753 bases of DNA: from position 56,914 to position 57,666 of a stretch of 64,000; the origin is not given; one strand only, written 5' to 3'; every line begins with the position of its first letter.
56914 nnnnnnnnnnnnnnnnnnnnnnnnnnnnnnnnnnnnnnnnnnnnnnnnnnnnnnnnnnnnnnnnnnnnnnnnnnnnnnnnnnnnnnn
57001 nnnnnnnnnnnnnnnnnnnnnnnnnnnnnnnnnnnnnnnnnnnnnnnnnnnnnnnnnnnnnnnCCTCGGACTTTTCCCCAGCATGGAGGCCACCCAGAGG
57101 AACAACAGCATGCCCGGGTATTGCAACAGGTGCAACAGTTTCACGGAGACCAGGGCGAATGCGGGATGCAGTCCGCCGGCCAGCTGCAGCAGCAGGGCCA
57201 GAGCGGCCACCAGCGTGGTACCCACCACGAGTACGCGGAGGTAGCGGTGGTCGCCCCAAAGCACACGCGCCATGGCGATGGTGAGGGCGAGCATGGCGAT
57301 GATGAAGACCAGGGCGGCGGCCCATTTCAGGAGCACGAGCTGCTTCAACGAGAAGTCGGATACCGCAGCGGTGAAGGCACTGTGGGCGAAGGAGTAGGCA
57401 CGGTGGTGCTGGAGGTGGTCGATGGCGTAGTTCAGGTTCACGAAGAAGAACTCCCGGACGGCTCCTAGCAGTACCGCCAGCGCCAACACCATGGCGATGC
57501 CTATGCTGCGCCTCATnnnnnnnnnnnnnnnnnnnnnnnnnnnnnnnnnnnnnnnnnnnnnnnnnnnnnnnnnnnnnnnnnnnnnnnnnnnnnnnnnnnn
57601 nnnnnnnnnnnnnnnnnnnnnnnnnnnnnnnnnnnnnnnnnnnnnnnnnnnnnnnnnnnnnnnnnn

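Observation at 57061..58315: xrtF operon led by a 71-aa cargo that is little more than a signal peptide, a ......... segment and a P-I-D-G-G sorting tail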

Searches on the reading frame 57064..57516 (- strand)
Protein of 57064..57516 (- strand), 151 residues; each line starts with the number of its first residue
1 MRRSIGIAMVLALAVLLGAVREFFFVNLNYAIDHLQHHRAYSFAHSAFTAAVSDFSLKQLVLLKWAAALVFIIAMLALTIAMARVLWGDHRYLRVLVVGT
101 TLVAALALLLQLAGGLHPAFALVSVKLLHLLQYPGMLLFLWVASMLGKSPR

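Call 3: search_protein_families(library=ncbifam, proteins=[window:57064-57516:-], max_evalue=1)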
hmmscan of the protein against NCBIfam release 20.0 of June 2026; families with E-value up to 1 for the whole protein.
seq(151 aa): 2 families
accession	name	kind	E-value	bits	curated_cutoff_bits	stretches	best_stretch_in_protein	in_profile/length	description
NF046082.1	assoc_w_XrtX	equivalog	0.0029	17.3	75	1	2-143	2-143/147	XrtX-associated membrane protein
NF004812.0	PRK06161.1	equivalog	0.011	16.2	93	1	61-112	3-54/92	K+/H+ antiporter subunit F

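Call 4: search_protein_families(library=pfam, proteins=[window:57064-57516:-], max_evalue=1)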
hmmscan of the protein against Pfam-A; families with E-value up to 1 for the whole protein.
seq(151 aa): 2 families
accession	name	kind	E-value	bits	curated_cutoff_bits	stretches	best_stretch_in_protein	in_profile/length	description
PF24097.1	TMD_POM152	-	0.32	11.9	27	1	9-82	8-80/85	Nucleoporin POM152, N-terminal transmembrane domain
PF10754.15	DUF2569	-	0.62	10.9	26.5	1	46-135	32-122/143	Protein of unknown function (DUF2569)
